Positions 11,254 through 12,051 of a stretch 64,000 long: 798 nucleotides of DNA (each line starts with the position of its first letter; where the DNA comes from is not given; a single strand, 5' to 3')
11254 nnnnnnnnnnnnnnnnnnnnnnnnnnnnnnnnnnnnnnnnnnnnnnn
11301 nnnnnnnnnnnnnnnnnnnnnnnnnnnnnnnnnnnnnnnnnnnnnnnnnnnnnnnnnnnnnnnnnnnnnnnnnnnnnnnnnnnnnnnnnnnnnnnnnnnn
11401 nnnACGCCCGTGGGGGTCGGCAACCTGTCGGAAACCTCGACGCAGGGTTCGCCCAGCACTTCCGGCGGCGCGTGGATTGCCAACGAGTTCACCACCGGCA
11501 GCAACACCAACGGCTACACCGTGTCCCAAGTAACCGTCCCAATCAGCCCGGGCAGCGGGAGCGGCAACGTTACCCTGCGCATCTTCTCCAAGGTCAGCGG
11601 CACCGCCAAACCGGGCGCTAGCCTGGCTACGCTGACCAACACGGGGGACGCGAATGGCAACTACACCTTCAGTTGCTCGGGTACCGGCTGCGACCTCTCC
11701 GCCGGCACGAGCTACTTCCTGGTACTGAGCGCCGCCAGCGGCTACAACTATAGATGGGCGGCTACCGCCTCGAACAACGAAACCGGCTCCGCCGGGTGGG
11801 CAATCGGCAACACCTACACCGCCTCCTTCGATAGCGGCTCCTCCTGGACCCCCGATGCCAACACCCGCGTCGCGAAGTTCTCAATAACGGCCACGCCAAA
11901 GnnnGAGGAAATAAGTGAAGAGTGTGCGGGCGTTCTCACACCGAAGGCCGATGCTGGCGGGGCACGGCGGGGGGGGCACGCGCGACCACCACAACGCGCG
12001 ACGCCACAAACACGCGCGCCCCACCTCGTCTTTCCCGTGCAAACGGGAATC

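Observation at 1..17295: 17-kb array of four co-oriented giant secreted repeat proteins assembled from a small set of unassigned modules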

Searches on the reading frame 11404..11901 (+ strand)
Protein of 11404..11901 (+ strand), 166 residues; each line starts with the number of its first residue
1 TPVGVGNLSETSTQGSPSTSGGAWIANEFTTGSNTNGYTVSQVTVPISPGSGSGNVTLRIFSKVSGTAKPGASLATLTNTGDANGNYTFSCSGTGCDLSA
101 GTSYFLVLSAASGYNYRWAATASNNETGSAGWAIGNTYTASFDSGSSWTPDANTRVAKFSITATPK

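Call 22: search_protein_families(library=pfam, proteins=[window:11407-11901:+], max_evalue=10)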
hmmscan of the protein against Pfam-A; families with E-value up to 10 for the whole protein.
seq(165 aa): 2 families
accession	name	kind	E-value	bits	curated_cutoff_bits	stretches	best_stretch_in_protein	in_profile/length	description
PF17210.9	SdrD_B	-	0.11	13.2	29.7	1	74-132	38-89/112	SdrD B-like domain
PF25783.1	BigA_beta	-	0.17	12.2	24.3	1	18-55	21-57/84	BigA beta sandwich domain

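Call 44: search_solved_structures(query=A4, max_evalue=10)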
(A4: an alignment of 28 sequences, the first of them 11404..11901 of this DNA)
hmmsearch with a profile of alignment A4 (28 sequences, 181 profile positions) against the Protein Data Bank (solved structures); distinct sequences matched with E-value up to 10: 5.
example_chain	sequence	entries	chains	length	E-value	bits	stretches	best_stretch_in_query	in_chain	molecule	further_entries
8bl3_A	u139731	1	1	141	0.043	16.5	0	50-97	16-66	scIg12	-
8bl6_A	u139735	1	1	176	0.086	15.5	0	50-97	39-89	dIG14-scdim-EF62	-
2fbl_A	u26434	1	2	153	0.41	13.3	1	107-152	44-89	hypothetical protein NE1496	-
3typ_A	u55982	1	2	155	0.42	13.2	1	107-152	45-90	Uncharacterized protein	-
1tf3_A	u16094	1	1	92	0.9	12.2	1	80-109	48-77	TRANSCRIPTION FACTOR IIIA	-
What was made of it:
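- Tried and rejected: The same search with the R profile also gave nothing (call 44).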

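Call 52: predict_structure(alignment_id=A4)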
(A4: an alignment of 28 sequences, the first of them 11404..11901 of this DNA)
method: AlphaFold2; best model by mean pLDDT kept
length: 166 residues; sequences in the alignment: 28
mean_pLDDT: 93.4   pTM: 0.90
mean pLDDT of the five models: 93.4, 93.0, 92.8, 92.0, 91.2
residues with pLDDT >= 90: 137; 70-90: 25; 50-70: 4; < 50: 0
segments of 3 or more residues with pLDDT < 50: none
pLDDT, mean of each block of 10 residues (from residue 1): 97 82 92 98 93 88 97 96 83 97 97 90 96 97 94 96 98
secondary structure, 60 per line:
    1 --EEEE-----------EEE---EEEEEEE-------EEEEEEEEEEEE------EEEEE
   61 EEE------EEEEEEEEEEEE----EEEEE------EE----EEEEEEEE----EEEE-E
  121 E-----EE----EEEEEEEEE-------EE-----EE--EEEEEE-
elements in order: E3-6 E18-20 E24-30 E38-49 E56-63 E70-81 E86-90 E103-110 E115-118 E133-141 E160-165
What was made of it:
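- Jelly-roll model (call 52).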

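Call 57: fold_search(model_id=the predicted structure, library=pdb)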
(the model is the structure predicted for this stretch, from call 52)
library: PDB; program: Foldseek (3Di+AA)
matches with E <= 10: 1429; with E <= 0.001: 2
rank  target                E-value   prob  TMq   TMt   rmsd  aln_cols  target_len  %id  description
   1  9euj_G                1.5e-06  1.00  0.60  0.14  10.6       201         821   15  Cryo-EM structure of Staphylococcus aureus bacteriophage phi812 baseplate in the post-contraction state - sheath initi (released 2025-04-09)
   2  8h2i_bG               2.8e-04  1.00  0.61  0.23   5.5       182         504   15  Near-atomic structure of five-fold averaged PBCV-1 capsid (released 2022-11-16)
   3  9kr1                  1.1e-03  0.99  0.45  0.23   9.0       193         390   10  Structural Basis for the Polymer-Protein Binding Mechanism of Polyvinyl Alcohol Esterase (released 2025-10-08)
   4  3jqw_C                1.5e-03  0.99  0.34  0.43   5.2       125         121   14  Crystal structure of Clostridium histolyticum colH collagenase collagen-binding domain 3 at 2 Angstrom resolution in p (released 2010-09-29)
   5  1pm4_A                3.9e-03  0.97  0.32  0.41   7.0       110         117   13  Crystal structure of Yersinia pseudotuberculosis-derived mitogen (YPM) (released 2004-01-27)
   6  9euf_0                4.4e-03  1.00  0.57  0.10   5.4       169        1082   18  Cryo-EM structure of Staphylococcus aureus bacteriophage phi812 baseplate in the pre-contraction state - complete (released 2025-04-09)
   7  2cdo_A                7.1e-03  0.82  0.34  0.39  10.3       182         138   15  structure of agarase carbohydrate binding module in complex with neoagarohexaose (released 2006-02-16)
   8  3hwj_B                8.0e-03  0.93  0.44  0.47   6.9       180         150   12  Crystal structure of the second PHR domain of Mouse Myc-binding protein 2 (MYCBP-2) (released 2009-07-21)
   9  9ues_B                9.1e-03  0.98  0.38  0.18   5.6       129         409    9  Crystal structure of an inactive TKSP mutant in complex with the TKS propeptide (released 2026-02-18)
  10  1o8s_A                1.0e-02  0.77  0.33  0.39   8.1       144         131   14  Structure of CsCBM6-3 from Clostridium stercorarium in complex with cellobiose (released 2003-03-13)
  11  1o8p                  1.1e-02  0.93  0.36  0.43   6.8       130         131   15  Unbound structure of CsCBM6-3 from Clostridium stercorarium (released 2003-03-13)
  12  1gmm                  1.4e-02  0.82  0.34  0.42   8.7       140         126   13  Carbohydrate binding module CBM6 from xylanase U Clostridium thermocellum (released 2001-11-28)
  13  9jwb_Z                1.7e-02  0.99  0.56  0.48   7.4       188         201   14  Cyanophage A4 capsid asymmetric unit (released 2025-04-09)
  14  8okw_B                1.8e-02  0.18  0.24  0.26  13.8       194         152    7  Crystal structure of Bdellovibrio bacteriovorus Bd2734 C-terminal domain (released 2023-10-25)
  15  8yzn                  2.3e-02  0.47  0.28  0.10  14.9       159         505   11  Crystal structural analysis of PaL (released 2024-04-17)
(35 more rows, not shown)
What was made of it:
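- Structural neighbours in PDB: phage phi812 baseplate protein (E = 1.5e-6), PBCV-1 capsid protein, ColH collagen-binding domain and CBM6 (call 57). The structural neighbours of the R domain include CBM6 modules and a collagen-binding domain (call 57).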

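Call 68: find_homologous_proteins(query=window:11404-11901:+)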
Query window:11404-11901:+ (166 aa): 4 proteins with E <= 0.001 among 130 candidates.
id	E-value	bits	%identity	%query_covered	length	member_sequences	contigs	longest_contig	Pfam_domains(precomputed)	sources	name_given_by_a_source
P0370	5.8e-76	272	89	90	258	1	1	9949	-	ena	-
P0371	8.4e-70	252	78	100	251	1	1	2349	-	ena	-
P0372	6.8e-57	210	68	98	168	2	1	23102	-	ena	-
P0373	3.7e-9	55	45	48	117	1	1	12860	-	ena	-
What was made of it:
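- Tried and rejected: The last homology search, with the R domain alone, returned only 4 short proteins and added little (call 68).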

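Call 71: fold_search(model_id=the predicted structure, library=viral)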
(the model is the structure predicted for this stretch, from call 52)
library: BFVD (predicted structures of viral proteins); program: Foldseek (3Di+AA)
matches with E <= 10: 1639; with E <= 0.001: 32
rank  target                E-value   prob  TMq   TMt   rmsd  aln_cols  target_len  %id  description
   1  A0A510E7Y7            2.2e-13  1.00  0.83  0.37   2.3       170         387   32  (no name in the UniProt tables at hand)
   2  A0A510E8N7            8.4e-11  1.00  0.77  0.15   4.5       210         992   21  (no name in the UniProt tables at hand)
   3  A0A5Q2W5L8            6.5e-06  1.00  0.71  0.17   3.7       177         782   18  (no name in the UniProt tables at hand)
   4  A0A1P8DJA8            6.9e-06  1.00  0.68  0.26   4.2       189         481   15  (no name in the UniProt tables at hand)
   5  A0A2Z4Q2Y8            1.7e-05  1.00  0.48  0.17   7.5       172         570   12  (no name in the UniProt tables at hand)
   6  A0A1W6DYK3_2          1.9e-05  1.00  0.60  0.14   3.9       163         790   23  DUF4815 domain-containing protein [Aeromonas phage phiA8-29]
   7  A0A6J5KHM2            2.1e-05  0.99  0.31  0.09   9.8       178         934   15  Uncharacterized protein [uncultured Caudovirales phage]
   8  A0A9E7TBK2            2.5e-05  1.00  0.53  0.14   7.3       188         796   17  (no name in the UniProt tables at hand)
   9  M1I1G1                3.3e-05  1.00  0.68  0.24   3.8       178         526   13  (no name in the UniProt tables at hand)
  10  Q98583                3.3e-05  1.00  0.60  0.29   5.1       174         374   16  DUF5901 domain-containing protein [Paramecium bursaria Chlorella virus 1]
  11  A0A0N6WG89            4.0e-05  1.00  0.60  0.23   4.3       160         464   22  Virulence-associated VriC protein [Salmonella phage 38]
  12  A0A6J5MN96            4.3e-05  1.00  0.54  0.34   7.9       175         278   20  Uncharacterized protein [uncultured Caudovirales phage]
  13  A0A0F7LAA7            1.3e-04  1.00  0.54  0.28   7.5       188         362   16  Uncharacterized protein [uncultured marine virus]
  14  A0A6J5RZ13            1.3e-04  1.00  0.48  0.25   9.0       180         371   16  Collagen triple helix repeat [uncultured Caudovirales phage]
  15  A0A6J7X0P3            1.4e-04  1.00  0.56  0.37   7.5       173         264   16  Uncharacterized protein [uncultured Caudovirales phage]
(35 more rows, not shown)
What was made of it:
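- Closest known: Distal jelly-roll domains of phage tail fibres and baseplate proteins. Same: This is the best structural match of the R domain: TM up to 0.83, rmsd 2.3 A and 32% identity (calls 57, 71).
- Neighbours in BFVD: A0A510E7Y7 (TM 0.83, 32% identity), plus phage tail-fibre, minor-tail and DUF4815 proteins (call 71). The CBM6 matches are weak (TM 0.32-0.39, E about 1e-2), much weaker than the viral tail-fibre-like matches (calls 57, 71). The best structural matches of the R domain are viral: phi812 baseplate, PBCV-1, BFVD A0A510E7Y7 at 32% identity, and many tail-fibre or minor-tail proteins (calls 57, 71).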
